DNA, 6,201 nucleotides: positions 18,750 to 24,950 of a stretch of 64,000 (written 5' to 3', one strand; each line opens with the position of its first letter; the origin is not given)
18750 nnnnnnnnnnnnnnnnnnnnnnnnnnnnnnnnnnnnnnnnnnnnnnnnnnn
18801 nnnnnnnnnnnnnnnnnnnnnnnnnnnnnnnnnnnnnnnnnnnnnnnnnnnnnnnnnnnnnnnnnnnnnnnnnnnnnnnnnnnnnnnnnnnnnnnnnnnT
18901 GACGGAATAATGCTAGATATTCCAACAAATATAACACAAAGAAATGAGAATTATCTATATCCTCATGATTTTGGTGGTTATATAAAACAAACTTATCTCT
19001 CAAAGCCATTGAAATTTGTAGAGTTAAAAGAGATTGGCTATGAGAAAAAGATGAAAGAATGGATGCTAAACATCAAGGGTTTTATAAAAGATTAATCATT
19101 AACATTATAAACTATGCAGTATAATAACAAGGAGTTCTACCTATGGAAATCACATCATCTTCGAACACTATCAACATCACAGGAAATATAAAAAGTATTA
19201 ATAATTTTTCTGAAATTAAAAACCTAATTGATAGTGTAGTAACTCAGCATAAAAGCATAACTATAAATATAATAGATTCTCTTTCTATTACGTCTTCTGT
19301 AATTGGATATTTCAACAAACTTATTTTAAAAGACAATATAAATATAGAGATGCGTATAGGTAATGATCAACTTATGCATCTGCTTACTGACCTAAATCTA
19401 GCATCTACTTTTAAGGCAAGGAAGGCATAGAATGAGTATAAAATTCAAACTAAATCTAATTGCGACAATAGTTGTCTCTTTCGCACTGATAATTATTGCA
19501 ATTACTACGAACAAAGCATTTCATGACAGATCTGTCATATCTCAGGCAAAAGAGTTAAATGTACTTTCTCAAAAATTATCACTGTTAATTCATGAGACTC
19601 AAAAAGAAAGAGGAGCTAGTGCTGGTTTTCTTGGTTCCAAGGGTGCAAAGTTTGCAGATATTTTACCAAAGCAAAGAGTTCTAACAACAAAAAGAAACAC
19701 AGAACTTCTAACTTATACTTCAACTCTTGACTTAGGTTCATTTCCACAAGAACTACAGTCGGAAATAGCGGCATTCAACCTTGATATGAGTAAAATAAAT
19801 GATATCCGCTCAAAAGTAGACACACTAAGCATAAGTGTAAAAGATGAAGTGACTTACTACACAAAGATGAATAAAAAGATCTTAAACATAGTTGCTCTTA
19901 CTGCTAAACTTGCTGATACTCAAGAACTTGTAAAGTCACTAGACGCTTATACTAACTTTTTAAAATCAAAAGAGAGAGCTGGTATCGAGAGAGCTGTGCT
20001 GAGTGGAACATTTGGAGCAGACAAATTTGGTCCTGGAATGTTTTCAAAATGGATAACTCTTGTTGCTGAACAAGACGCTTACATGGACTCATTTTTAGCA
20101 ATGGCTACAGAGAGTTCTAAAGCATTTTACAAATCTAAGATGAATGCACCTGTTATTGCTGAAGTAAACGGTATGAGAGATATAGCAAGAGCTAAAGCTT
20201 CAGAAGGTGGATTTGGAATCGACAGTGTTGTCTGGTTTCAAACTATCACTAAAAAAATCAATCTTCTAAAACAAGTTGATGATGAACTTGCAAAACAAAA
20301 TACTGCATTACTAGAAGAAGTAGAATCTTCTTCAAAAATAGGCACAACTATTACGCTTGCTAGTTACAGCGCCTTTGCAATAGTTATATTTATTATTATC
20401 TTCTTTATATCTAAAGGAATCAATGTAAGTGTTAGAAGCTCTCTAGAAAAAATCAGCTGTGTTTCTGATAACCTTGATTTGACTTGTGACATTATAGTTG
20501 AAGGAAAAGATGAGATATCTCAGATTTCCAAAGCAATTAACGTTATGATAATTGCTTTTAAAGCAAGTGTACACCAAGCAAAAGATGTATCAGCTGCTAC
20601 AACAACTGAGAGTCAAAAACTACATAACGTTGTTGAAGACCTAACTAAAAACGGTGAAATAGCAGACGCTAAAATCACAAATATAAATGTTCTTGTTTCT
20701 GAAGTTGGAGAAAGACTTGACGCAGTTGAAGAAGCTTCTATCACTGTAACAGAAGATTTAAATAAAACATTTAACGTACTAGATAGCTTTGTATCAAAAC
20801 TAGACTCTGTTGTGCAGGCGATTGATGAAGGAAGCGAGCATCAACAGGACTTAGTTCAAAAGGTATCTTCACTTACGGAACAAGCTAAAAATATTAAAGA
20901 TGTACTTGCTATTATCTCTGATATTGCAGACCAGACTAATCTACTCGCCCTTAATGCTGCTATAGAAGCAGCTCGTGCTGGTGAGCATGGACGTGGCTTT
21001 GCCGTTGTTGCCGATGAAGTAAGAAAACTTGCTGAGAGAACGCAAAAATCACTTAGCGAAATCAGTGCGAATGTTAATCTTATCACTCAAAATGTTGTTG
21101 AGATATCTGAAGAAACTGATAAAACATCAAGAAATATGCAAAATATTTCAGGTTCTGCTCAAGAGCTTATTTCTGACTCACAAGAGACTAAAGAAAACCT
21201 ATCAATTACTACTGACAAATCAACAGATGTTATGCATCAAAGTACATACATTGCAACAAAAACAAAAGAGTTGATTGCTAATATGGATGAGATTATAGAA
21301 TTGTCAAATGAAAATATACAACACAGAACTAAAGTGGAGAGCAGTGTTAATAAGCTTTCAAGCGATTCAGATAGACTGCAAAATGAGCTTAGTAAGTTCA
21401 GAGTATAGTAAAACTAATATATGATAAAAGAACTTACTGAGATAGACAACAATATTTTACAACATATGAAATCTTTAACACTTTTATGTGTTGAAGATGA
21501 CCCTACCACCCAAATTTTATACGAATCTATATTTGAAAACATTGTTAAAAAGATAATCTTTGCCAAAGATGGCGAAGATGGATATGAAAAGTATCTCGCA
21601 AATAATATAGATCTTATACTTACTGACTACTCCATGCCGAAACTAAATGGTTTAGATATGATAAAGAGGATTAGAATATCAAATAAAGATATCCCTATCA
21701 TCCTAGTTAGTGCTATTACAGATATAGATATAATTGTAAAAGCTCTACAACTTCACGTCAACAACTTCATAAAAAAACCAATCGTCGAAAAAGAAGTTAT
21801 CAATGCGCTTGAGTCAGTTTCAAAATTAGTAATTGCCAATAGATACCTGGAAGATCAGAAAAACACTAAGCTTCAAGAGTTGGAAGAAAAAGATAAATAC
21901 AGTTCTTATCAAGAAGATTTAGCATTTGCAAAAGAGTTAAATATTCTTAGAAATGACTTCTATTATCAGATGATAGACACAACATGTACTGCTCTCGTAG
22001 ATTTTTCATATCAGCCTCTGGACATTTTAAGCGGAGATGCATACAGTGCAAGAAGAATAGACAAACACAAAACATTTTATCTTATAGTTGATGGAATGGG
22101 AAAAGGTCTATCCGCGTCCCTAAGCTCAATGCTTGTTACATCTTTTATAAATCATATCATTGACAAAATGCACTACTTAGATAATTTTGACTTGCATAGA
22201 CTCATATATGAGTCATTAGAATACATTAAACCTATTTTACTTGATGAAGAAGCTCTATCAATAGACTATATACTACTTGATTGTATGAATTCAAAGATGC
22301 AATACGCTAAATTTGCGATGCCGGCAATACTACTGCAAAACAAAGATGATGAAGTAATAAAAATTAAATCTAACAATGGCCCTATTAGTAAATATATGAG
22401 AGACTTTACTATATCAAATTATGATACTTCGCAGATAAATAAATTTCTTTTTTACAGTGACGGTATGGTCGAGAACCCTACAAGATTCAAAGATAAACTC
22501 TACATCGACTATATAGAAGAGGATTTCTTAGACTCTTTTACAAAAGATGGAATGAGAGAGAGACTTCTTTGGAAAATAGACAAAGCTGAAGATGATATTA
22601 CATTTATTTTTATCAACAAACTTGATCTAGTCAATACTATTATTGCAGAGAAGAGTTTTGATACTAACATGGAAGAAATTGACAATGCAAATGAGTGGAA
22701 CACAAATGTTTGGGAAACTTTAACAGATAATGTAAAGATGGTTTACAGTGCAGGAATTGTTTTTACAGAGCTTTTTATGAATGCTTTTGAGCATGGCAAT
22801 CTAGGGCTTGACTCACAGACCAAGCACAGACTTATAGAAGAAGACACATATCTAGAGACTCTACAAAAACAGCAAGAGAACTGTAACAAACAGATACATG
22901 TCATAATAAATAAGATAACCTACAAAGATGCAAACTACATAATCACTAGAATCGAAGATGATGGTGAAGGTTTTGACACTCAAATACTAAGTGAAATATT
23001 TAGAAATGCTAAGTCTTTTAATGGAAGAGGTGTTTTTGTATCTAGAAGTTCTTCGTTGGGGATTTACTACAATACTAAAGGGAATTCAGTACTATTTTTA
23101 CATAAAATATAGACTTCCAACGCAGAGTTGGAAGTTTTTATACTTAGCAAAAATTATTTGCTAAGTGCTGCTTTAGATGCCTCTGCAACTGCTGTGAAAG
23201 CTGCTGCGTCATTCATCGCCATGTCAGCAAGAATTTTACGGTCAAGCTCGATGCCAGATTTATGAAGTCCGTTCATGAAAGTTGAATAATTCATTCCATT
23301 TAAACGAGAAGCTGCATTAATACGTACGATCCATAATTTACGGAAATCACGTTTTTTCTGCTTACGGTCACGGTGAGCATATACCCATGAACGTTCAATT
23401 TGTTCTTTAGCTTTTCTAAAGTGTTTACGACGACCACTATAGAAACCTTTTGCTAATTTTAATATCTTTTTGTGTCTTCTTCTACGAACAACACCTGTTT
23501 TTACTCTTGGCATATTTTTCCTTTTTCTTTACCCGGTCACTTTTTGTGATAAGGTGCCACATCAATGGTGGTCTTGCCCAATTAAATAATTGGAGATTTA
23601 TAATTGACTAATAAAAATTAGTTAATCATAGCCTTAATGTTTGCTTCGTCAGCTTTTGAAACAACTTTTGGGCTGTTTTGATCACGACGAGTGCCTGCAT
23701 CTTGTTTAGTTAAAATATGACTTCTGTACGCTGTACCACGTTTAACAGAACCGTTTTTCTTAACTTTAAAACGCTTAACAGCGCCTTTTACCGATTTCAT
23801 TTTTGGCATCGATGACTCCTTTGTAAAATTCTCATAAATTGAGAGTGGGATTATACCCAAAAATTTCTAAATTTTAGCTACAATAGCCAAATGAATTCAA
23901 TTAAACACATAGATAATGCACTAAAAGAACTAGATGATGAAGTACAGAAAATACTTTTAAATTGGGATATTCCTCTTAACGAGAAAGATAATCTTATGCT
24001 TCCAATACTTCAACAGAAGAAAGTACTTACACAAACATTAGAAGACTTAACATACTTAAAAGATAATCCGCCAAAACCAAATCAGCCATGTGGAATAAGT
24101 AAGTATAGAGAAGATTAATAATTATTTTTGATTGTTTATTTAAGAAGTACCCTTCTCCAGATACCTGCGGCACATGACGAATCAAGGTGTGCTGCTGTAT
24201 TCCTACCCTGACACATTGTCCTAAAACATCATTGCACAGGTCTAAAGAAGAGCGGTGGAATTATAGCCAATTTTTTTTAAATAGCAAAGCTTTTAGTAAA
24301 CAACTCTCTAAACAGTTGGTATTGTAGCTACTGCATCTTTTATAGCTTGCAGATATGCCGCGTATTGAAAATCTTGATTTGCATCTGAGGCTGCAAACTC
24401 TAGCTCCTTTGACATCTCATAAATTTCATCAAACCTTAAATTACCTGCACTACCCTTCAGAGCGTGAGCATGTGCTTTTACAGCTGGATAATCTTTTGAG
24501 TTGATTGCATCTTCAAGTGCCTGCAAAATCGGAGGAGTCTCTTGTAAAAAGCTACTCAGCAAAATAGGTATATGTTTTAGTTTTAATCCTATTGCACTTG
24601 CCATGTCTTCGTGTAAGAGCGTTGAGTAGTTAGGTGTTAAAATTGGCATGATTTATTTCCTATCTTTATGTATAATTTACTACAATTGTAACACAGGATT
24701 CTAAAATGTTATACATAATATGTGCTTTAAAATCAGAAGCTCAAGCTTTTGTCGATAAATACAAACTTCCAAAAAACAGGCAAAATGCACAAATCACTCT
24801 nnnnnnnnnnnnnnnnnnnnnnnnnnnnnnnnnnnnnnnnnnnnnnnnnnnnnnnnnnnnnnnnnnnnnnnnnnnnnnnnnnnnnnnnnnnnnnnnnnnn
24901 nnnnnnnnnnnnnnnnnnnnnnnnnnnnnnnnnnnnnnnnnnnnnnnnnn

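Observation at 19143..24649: HptB-HsbR-HsbA-like partner-switching module wired to a nitrate/nitrite (NIT) chemoreceptor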

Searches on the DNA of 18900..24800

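Call 48: search_rna_families(source=window, start=18900, end=24800, threshold=gathering)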
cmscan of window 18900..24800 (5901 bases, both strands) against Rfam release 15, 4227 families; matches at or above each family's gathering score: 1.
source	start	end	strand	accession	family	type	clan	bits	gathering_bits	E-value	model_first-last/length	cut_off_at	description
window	24151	24248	-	RF00169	Bacteria_small_SRP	Gene;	CL00003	63.9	40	8e-13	1-97/97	no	Bacterial small signal recognition particle RNA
